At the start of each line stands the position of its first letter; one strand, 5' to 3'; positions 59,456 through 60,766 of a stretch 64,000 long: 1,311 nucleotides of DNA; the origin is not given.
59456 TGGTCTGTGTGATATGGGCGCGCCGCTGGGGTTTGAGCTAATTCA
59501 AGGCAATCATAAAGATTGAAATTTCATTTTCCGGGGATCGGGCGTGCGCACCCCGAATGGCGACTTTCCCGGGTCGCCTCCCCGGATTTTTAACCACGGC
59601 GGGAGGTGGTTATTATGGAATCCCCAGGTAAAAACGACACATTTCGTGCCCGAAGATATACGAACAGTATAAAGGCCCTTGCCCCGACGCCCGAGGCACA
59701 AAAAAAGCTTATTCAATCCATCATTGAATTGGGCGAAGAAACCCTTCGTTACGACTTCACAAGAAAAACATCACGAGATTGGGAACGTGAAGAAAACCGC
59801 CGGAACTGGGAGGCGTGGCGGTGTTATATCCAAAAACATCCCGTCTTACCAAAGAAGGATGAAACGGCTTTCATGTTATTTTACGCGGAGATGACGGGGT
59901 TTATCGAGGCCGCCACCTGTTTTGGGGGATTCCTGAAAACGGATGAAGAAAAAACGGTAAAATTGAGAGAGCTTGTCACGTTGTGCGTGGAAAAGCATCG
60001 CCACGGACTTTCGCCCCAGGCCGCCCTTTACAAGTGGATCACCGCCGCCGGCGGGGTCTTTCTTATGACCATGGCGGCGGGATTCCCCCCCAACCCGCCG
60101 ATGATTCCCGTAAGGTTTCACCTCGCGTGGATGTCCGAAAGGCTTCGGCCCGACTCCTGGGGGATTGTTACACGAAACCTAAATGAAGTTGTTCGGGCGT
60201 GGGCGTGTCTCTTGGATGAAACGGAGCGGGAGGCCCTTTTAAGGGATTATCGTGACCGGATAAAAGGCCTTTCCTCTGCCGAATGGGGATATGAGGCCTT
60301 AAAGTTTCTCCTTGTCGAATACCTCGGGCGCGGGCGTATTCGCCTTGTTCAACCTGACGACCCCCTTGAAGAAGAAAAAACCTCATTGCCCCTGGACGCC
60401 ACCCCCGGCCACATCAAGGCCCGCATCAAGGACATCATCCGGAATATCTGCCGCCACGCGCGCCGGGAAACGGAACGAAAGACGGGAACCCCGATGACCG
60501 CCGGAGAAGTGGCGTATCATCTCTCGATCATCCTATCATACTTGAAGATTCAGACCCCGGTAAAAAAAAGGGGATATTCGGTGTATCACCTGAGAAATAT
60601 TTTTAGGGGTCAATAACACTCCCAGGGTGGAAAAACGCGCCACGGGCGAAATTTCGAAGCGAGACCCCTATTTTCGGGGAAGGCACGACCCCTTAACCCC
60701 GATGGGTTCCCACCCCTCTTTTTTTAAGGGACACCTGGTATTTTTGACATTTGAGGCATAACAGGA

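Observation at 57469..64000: P4-like integrative element inserted at tRNA-Arg(CCG)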

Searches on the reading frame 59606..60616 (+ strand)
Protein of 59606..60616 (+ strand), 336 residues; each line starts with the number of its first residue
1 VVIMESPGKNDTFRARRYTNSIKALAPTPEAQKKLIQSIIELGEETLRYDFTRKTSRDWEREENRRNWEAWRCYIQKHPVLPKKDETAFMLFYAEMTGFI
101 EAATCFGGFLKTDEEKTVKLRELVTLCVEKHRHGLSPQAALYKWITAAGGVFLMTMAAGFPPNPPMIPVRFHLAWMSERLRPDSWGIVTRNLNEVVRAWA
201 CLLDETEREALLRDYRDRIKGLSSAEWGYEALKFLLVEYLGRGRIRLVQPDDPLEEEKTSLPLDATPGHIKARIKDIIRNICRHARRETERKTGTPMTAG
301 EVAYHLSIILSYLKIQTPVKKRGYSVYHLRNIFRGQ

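Call 6: search_protein_families(library=pfam, proteins=[window:59606-60616:+], max_evalue=0.01)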
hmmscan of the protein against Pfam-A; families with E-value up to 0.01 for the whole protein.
window:59606-60616:+ (336 aa): 0 families

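Call 7: search_protein_families(library=phrogs, proteins=[window:59606-60616:+], max_evalue=0.01)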
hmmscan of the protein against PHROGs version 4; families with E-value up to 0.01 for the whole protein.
window:59606-60616:+ (336 aa): 0 families

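Call 25: find_homologous_proteins(query=window:59615-60616:+)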
Query window:59615-60616:+ (333 aa): 2 proteins with E <= 0.001 among 2543 candidates.
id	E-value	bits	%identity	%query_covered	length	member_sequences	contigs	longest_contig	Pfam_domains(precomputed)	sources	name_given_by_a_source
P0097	6.1e-227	770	100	100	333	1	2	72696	-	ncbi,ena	-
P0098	6.3e-194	662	88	100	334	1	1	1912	-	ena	-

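Call 62: search_protein_representatives(protein=window:59615-60616:+)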
Query: 333 residues. Proteins with E-value up to 0.001 (for the whole library): 2; up to 1e-10: 1; up to 1e-30: 1. The best 2 are listed.
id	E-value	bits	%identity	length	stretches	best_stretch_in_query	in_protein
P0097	1.9e-227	770.2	100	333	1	1-333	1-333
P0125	1.9e-05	40.5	27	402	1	10-275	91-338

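Call 64: search_protein_families(library=pfam, proteins=[P0125], max_evalue=0.1)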
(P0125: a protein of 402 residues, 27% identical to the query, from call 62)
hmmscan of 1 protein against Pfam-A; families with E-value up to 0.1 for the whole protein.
P0125 (402 aa): 0 families

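Call 65: find_encoding_contigs(protein=P0125, flank=10000, max_places=2)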
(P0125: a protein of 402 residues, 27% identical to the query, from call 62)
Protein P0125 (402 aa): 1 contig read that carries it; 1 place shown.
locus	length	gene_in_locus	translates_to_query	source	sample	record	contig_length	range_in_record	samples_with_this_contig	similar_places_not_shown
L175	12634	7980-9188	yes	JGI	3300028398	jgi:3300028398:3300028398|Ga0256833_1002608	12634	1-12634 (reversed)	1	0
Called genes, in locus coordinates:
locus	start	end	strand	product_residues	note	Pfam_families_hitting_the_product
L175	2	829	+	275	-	?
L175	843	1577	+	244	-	-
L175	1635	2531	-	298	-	PF00795:CN_hydrolase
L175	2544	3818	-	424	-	PF01979:Amidohydro_1, PF07969:Amidohydro_3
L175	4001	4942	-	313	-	PF13406:SLT_2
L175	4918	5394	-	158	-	-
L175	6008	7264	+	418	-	PF00589:Phage_integrase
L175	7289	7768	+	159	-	PF04002:RadC (weak)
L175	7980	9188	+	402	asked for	-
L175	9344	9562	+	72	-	PF12728:HTH_17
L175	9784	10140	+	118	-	-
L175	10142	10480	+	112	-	-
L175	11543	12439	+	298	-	-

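Call 69: predict_structure(protein=window:59615-60616:+)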
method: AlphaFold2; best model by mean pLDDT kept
length: 333 residues; sequences in the alignment: 1
mean_pLDDT: 41.3   pTM: 0.26
mean pLDDT of the five models: 41.3, 37.4, 37.1, 36.9, 36.8
residues with pLDDT >= 90: 0; 70-90: 3; 50-70: 51; < 50: 279
segments of 3 or more residues with pLDDT < 50: 1-25, 35-37, 42-53, 63-65, 70-72, 74-202, 221-223, 229-271, 273-275, 296-333
pLDDT, mean of each block of 10 residues (from residue 1): 31 35 46 49 44 48 49 43 36 37 35 39 35 35 38 30 32 33 41 42 56 62 47 41 32 34 43 51 55 54 44 33 35 31
secondary structure, 60 per line:
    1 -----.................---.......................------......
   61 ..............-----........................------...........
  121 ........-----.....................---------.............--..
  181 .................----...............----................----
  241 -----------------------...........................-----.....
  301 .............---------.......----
elements in order: H6-22 H26-48 H55-74 H80-103 H110-128 H134-154 H164-176 H179-197 H202-216 H221-236 H264-290 H296-313 H323-329
